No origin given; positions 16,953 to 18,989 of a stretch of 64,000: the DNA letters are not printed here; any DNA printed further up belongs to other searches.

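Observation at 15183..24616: Nine-kilobase envelope operon: 2 secreted TPR proteins, ExbB, 2 ExbD, the toroid chimera and LolE/LolD, behind one strong promoter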

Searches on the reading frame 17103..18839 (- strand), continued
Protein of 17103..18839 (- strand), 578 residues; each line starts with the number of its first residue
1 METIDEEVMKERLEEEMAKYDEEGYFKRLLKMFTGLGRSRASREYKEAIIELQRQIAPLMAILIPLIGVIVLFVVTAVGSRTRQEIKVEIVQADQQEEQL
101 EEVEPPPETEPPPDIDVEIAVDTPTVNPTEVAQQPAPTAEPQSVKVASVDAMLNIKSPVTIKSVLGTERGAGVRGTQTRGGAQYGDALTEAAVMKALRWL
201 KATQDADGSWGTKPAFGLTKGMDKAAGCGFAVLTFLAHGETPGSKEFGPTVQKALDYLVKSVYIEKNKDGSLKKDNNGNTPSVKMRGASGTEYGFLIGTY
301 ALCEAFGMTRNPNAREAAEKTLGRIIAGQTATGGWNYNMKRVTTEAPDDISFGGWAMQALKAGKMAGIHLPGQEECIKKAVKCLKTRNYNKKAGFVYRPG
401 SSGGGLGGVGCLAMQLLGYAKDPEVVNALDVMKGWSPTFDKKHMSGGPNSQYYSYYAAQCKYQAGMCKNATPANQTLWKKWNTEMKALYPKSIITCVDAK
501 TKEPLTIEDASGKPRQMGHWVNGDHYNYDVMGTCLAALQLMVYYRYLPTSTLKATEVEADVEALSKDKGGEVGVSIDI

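Call 36: find_encoding_contigs(protein=P0375, flank=10000, max_places=1)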
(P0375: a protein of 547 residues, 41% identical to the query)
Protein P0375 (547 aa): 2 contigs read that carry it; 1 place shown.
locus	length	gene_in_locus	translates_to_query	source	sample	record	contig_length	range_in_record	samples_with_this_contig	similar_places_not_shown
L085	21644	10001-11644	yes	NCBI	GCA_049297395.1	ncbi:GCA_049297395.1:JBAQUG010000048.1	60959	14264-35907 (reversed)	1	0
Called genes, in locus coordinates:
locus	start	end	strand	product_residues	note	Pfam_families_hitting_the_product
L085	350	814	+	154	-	-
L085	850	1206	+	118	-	-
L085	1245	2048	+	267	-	PF13828:DUF4190, PF07596:SBP_bac_10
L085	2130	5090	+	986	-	PF14903:WG_beta_rep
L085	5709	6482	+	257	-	-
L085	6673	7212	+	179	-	PF03412:Peptidase_C39 (weak)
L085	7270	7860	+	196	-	PF13548:DUF4126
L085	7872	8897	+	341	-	-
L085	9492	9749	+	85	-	PF02201:SWIB, PF26291:SWIB_eIF2D (weak)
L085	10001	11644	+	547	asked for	PF13243:SQHop_cyclase_C (faint)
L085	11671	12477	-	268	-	-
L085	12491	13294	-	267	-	PF00929:RNase_T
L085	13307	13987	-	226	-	PF04367:DUF502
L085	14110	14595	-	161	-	PF02130:YbeY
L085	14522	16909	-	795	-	PF07697:7TMR-HDED, PF07698:7TM-7TMR_HD, PF08668:HDOD (faint), PF01966:HD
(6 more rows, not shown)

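Call 54: find_encoding_contigs(protein=P0304, flank=8000, max_places=1)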
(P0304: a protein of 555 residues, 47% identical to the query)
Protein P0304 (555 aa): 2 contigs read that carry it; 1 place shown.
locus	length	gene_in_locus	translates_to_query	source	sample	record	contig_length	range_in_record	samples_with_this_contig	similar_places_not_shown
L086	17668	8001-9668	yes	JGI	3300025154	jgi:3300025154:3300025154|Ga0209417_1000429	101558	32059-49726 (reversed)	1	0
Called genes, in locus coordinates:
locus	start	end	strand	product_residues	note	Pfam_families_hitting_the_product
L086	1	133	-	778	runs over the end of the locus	PF12891:Glyco_hydro_44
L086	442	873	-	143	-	-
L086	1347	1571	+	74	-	PF09720:Unstab_antitox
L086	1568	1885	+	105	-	-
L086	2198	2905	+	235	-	PF01797:Y1_Tnp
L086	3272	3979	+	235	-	PF01797:Y1_Tnp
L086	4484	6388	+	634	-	PF00596:Aldolase_II, PF00106:adh_short, PF13561:adh_short_C2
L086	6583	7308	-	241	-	PF20143:NAD_kinase_C (weak)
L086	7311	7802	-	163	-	PF00588:SpoU_methylase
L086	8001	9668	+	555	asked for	-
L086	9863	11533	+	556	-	-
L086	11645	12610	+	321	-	PF05448:AXE1, PF02129:Peptidase_S15 (faint), PF00561:Abhydrolase_1 (faint), PF12146:Hydrolase_4 (faint), PF00326:Peptidase_S9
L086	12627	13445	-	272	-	PF01261:AP_endonuc_2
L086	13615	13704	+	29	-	-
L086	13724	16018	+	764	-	PF00069:Pkinase, PF07714:PK_Tyr_Ser-Thr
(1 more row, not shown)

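Call 55: find_encoding_contigs(protein=P0315, flank=8000, max_places=1)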
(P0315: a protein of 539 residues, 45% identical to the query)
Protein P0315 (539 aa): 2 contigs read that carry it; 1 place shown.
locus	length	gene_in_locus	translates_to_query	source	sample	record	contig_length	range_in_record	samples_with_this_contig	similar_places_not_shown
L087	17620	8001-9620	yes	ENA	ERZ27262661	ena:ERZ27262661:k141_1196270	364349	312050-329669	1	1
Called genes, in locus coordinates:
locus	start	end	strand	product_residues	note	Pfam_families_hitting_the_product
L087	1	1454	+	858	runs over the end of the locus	PF02861:Clp_N, PF23569:NBD_SMAX1, PF00004:AAA, PF17871:AAA_lid_9, PF00004:AAA, PF07724:AAA_2, PF07728:AAA_5, PF10431:ClpB_D2-small, +7 more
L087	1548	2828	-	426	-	PF00939:Na_sulph_symp, PF02040:ArsB, PF03600:CitMHS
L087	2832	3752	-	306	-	PF00359:PTS_EIIA_2, PF00571:CBS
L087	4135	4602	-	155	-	-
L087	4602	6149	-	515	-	PF00512:HisKA, PF02518:HATPase_c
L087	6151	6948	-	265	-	PF09459:EB_dh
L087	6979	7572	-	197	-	PF12728:HTH_17, PF00072:Response_reg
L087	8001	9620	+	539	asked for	-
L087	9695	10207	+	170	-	PF08645:PNK3P (weak), PF13419:HAD_2, PF00702:Hydrolase, PF13242:Hydrolase_like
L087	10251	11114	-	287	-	PF08885:GSCFA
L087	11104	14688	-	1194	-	PF02811:PHP, PF07733:DNA_pol3_alpha, PF17657:DNA_pol3_finger, PF14579:HHH_6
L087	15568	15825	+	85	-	PF00550:PP-binding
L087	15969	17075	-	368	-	PF06293:Kdo, PF03109:ABC1 (weak)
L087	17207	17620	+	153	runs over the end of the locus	PF22811:Zn_ribbon_NrdR, PF03477:ATP-cone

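Call 58: search_protein_families(library=pfam, proteins=[P0123, P0124, P0257, P0231, P0185, P0130, P0142, P0161, P0182, P0134], max_evalue=0.001)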
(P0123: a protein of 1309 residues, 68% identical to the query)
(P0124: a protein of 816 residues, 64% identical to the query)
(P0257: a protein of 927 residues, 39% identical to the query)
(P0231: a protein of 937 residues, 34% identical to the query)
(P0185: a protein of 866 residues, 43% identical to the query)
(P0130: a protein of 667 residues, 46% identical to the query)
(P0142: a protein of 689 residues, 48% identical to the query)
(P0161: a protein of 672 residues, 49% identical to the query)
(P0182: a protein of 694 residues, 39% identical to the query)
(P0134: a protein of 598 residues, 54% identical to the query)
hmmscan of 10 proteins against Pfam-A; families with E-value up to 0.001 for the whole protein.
P0123 (1309 aa): 1 family
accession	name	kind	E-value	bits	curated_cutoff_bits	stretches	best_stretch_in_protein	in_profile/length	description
PF13243.12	SQHop_cyclase_C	-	0.00014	21.5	26.1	0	910-984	202-276/319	Squalene-hopene cyclase C-terminal domain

P0124 (816 aa): 1 family
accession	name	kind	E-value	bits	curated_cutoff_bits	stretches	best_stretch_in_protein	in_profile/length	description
PF13243.12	SQHop_cyclase_C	-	3.8e-05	23.3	26.1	0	432-493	198-264/319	Squalene-hopene cyclase C-terminal domain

P0257 (927 aa): 6 families
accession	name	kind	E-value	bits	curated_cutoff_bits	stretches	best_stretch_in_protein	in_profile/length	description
PF00069.31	Pkinase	-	1.2e-45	156.4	31.7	1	13-263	1-252/263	Protein kinase domain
PF07714.23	PK_Tyr_Ser-Thr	-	2.2e-34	119.4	23.1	1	16-262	4-248/258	Protein tyrosine and serine/threonine kinase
PF03109.22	ABC1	-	2.7e-11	43.5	22.9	1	47-169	109-221/244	ABC1 atypical kinase-like domain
PF17667.7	Pkinase_fungal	-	3.8e-06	26.3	24.1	1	114-193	285-367/387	Fungal protein kinase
PF01636.29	APH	-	6.5e-05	23.2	23.2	1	102-168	134-203/239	Phosphotransferase enzyme family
PF06293.20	Kdo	-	0.0002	21.3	21.3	0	66-171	66-177/207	Lipopolysaccharide kinase (Kdo/WaaP) family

P0231 (937 aa): 3 families
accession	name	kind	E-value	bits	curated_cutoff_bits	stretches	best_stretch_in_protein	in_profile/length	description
PF19805.5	DUF6288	-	3.2e-09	36.9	26.3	1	499-665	112-276/402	Family of unknown function (DUF6288)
PF13243.12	SQHop_cyclase_C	-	1.9e-08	34.2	26.1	0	469-544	201-284/319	Squalene-hopene cyclase C-terminal domain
PF13249.12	SQHop_cyclase_N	-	2.1e-05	24.3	26.2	0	474-517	229-271/291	Squalene-hopene cyclase N-terminal domain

P0185 (866 aa): 1 family
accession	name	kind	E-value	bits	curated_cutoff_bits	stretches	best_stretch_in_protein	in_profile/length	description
PF08238.18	Sel1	-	4.9e-07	30.5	30.7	0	459-493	2-36/36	Sel1 repeat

P0130 (667 aa): 2 families
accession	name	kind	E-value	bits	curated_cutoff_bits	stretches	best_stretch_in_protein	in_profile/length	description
PF02472.21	ExbD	-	1.6e-07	31.9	25.4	1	53-172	24-124/128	Biopolymer transport protein ExbD/TolR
PF00432.27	Prenyltrans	-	0.00083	19.3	26.5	0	307-463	54-192/304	Prenyltransferase alpha-alpha toroid domain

P0142 (689 aa): 1 family
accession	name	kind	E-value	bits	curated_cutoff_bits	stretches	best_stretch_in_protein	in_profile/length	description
PF13243.12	SQHop_cyclase_C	-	0.00068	19.2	26.1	0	122-156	196-230/319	Squalene-hopene cyclase C-terminal domain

P0161 (672 aa): 7 families
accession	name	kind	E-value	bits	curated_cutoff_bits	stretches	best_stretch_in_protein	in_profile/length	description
PF00069.31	Pkinase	-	5.2e-43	147.8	31.7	1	27-235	1-204/263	Protein kinase domain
PF07714.23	PK_Tyr_Ser-Thr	-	1e-27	97.5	23.1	1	29-235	3-212/258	Protein tyrosine and serine/threonine kinase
PF03109.22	ABC1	-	3.4e-06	26.8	22.9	1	100-180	142-221/244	ABC1 atypical kinase-like domain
PF17667.7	Pkinase_fungal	-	1.1e-05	24.8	24.1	1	128-214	285-379/387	Fungal protein kinase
PF06293.20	Kdo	-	3.8e-05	23.7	21.3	1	67-171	62-167/207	Lipopolysaccharide kinase (Kdo/WaaP) family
PF01636.29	APH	-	0.00011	22.5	23.2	1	101-173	124-197/239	Phosphotransferase enzyme family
PF09534.15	Trp_oprn_chp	-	0.00085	19.7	29.6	0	286-367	117-162/180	Tryptophan-associated transmembrane protein (Trp_oprn_chp)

P0182 (694 aa): 2 families
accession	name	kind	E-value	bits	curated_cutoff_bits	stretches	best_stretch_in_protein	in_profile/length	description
PF13243.12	SQHop_cyclase_C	-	1.2e-07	31.6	26.1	1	271-355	205-287/319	Squalene-hopene cyclase C-terminal domain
PF13490.11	zf-HC2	-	2.2e-07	31.3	22.2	1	19-53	1-35/35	Putative zinc-finger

P0134 (598 aa): 0 families

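Call 67: search_protein_families(library=pfam, proteins=[L058:11618-12175:+, L058:12162-12995:+, L073:4373-4945:+, L073:4921-5781:+, L068:4691-5317:+, L047:11607-13838:+, L047:13835-18271:+, L054:4203-5390:+, L029:9002-9865:-, L042:11628-12521:+], max_evalue=0.001)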
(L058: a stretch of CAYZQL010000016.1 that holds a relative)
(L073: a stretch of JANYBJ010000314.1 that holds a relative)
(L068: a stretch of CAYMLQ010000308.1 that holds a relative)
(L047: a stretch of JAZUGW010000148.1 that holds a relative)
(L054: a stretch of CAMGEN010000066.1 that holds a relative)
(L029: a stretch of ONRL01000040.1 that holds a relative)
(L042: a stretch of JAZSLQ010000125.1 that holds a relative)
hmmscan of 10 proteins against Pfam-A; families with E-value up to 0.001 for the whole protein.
L058:11618-12175:+ (185 aa): 3 families
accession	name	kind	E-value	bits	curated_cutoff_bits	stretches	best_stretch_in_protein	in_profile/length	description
PF04542.20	Sigma70_r2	-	1.3e-11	44.6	24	1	20-86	3-70/71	Sigma-70 region 2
PF08281.18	Sigma70_r4_2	-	6.8e-11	42.1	25.7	1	117-169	2-54/54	Sigma-70, region 4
PF04545.22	Sigma70_r4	-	3.3e-08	33.4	24.1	1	122-169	1-48/50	Sigma-70, region 4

L058:12162-12995:+ (277 aa): 1 family
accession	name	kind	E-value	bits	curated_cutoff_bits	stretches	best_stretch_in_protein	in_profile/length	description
PF13490.11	zf-HC2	-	8.3e-08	32.6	22.2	1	5-35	5-35/35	Putative zinc-finger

L073:4373-4945:+ (190 aa): 3 families
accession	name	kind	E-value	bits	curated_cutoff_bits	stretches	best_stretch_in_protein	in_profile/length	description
PF04542.20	Sigma70_r2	-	1.8e-11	44.1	24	1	20-87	2-70/71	Sigma-70 region 2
PF08281.18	Sigma70_r4_2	-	1e-09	38.3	25.7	1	119-170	3-54/54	Sigma-70, region 4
PF04545.22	Sigma70_r4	-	3.8e-07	29.9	24.1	1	123-170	1-48/50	Sigma-70, region 4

L073:4921-5781:+ (286 aa): 1 family
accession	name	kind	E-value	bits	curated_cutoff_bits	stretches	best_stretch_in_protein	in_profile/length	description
PF13490.11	zf-HC2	-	2.9e-07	30.9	22.2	1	5-35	5-35/35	Putative zinc-finger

L068:4691-5317:+ (208 aa): 3 families
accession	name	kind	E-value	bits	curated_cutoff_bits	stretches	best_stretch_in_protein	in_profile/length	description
PF04542.20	Sigma70_r2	-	2.8e-12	46.7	24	1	40-105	4-70/71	Sigma-70 region 2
PF08281.18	Sigma70_r4_2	-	1.7e-09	37.6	25.7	1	137-188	3-54/54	Sigma-70, region 4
PF04545.22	Sigma70_r4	-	3.9e-07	29.9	24.1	1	141-188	1-48/50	Sigma-70, region 4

L047:11607-13838:+ (743 aa): 4 families
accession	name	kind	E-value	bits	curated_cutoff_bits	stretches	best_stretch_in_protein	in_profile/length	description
PF13229.12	Beta_helix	-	3.6e-11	43.4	25.9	1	489-628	2-124/158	Right handed beta helix region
PF05048.19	NosD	-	4.6e-08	33.2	23.6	0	569-634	127-188/212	Periplasmic copper-binding protein (NosD)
PF21231.2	GH141_M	-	1.3e-06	28.8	27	1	330-365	120-155/156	GH141 insertion domain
PF22842.2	Pel9A-like_beta_helix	-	0.00038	19.9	25.2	1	74-111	4-40/370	Pel9A-like, right handed beta helix region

L047:13835-18271:+ (1478 aa): 2 families
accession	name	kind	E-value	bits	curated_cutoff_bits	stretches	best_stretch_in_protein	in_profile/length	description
PF13472.12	Lipase_GDSL_2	-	6.5e-13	50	32.9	1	59-230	1-177/178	GDSL-like Lipase/Acylhydrolase family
PF00041.27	fn3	-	0.00082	20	25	0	1082-1115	31-65/84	Fibronectin type III domain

L054:4203-5390:+ (395 aa): 0 families

L029:9002-9865:- (287 aa): 1 family
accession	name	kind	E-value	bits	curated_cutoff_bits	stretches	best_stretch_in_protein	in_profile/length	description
PF01048.26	PNP_UDP_1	-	9.9e-51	172.8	25.1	1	39-284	2-232/233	Phosphorylase superfamily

L042:11628-12521:+ (297 aa): 0 families

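Call 74: predict_structure(alignment_id=A3)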
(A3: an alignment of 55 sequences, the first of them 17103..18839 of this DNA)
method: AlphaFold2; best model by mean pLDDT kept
length: 578 residues; sequences in the alignment: 55
mean_pLDDT: 66.4   pTM: 0.65
mean pLDDT of the five models: 66.4, 65.8, 64.3, 62.6, 62.5
residues with pLDDT >= 90: 106; 70-90: 226; 50-70: 56; < 50: 190
segments of 3 or more residues with pLDDT < 50: 1-6, 19-48, 79-184, 441-446, 544-578
pLDDT, mean of each block of 10 residues (from residue 1): 41 51 40 43 48 53 73 61 35 34 39 36 31 26 24 23 27 35 58 86 92 77 89 87 86 97 95 88 88 91 87 95 94 86 67 90 86 92 90 81 72 84 88 74 52 83 75 82 81 78 79 78 71 86 48 29 30 28
secondary structure, 60 per line:
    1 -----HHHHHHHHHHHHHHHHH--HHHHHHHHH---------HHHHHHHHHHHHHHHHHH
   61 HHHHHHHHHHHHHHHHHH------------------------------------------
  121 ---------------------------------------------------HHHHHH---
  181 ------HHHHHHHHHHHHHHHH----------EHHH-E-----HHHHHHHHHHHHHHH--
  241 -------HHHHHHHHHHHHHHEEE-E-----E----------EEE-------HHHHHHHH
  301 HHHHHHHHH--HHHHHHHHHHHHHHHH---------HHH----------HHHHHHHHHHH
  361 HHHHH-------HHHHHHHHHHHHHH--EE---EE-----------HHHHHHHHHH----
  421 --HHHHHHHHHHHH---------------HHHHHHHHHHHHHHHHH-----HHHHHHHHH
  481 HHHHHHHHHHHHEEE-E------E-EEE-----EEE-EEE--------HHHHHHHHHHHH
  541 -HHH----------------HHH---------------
elements in order: H6-22 H25-33 H43-78 H172-177 H187-202 H224-238 H248-261 E262-264 E283-285 H293-309 H312-327 H350-365 H373-386 H407-416 H423-434 H450-466 H472-492 E493-495 E506-508 E514-516 E518-520 H529-540

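Call 77: fold_search(model_id=the predicted structure, library=pdb)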
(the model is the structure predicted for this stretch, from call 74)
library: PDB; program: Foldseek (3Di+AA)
matches with E <= 10: 691; with E <= 0.001: 49
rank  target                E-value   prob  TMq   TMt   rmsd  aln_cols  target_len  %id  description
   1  8h1n                  1.5e-05  1.00  0.40  0.52   8.5       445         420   12  Crystal structure of glucose-2-epimerase mutant_D254A in complex with D-Glucitol from Runella slithyformis Runsl_4512 (released 2023-07-12)
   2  8h1l_C                3.5e-05  1.00  0.40  0.52   8.7       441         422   11  Crystal structure of glucose-2-epimerase in complex with D-Glucitol from Runella slithyformis Runsl_4512 (released 2023-07-12)
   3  6y8f_A                4.2e-05  1.00  0.41  0.65   7.3       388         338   12  An inactive (D136N and D137N) variant of alpha-1,6-mannanase, GH76A of Salegentibacter sp. HEL1_6 in complex with alph (released 2021-03-31)
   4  1wzz                  4.4e-05  1.00  0.28  0.46  12.2       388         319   13  Structure of endo-beta-1,4-glucanase CMCax from Acetobacter xylinum (released 2006-03-14)
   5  3wkf                  4.8e-05  1.00  0.40  0.53   8.6       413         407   12  Crystal structure of cellobiose 2-epimerase (released 2013-12-25)
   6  8h1l_B                5.3e-05  1.00  0.40  0.52   8.5       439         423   12  Crystal structure of glucose-2-epimerase in complex with D-Glucitol from Runella slithyformis Runsl_4512 (released 2023-07-12)
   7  5zig_C                6.1e-05  1.00  0.40  0.54   9.8       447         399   13  The Structure of cellobiose 2-epimerase from Spirochaeta thermophila DSM 6192 (released 2019-04-10)
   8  8bry_A                7.0e-05  1.00  0.38  0.53   9.0       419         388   13  Room-temperature structure of Pedobacter heparinus N-acetylglucosamine 2-epimerase at atmospheric pressure (released 2023-12-13)
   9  8pak_A                7.3e-05  1.00  0.37  0.58   9.8       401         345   14  Crystal Structure of a Squalene-Hopene Cyclase from Cystobacter fuscus (released 2024-06-26)
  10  2afa_A                7.6e-05  1.00  0.38  0.51   8.1       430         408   14  Crystal Structure of putative NAG isomerase from Salmonella typhimurium (released 2005-08-16)
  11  8h1k                  8.7e-05  1.00  0.39  0.51   8.6       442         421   11  Crystal structure of glucose-2-epimerase from Runella slithyformis Runsl_4512 (released 2023-07-12)
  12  8wbu                  9.6e-05  1.00  0.41  0.56   8.9       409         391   12  The crystal structure of circular mannose with mutant H247F of the cellobiose 2-epimerase from Caldicellulosiruptor sacc (released 2023-10-25)
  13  9lfq_E                1.1e-04  1.00  0.35  0.56   7.4       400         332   14  Complex crystal structure of transaldolase AprG with GlcNAc from Streptoalloteichus tenebrarius (released 2025-09-24)
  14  8h1l_D                1.2e-04  1.00  0.41  0.54   8.2       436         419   10  Crystal structure of glucose-2-epimerase in complex with D-Glucitol from Runella slithyformis Runsl_4512 (released 2023-07-12)
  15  8paj_B                1.3e-04  1.00  0.38  0.60   8.2       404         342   11  Crystal Structure of a Squalene-Hopene cyclase from Archangium gephyra (released 2024-06-26)
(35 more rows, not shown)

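Call 83: search_protein_families(library=padloc, proteins=[window:17103-18839:-], max_evalue=0.001)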
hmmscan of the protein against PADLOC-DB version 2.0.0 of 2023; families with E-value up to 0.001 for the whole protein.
window:17103-18839:- (578 aa): 0 families
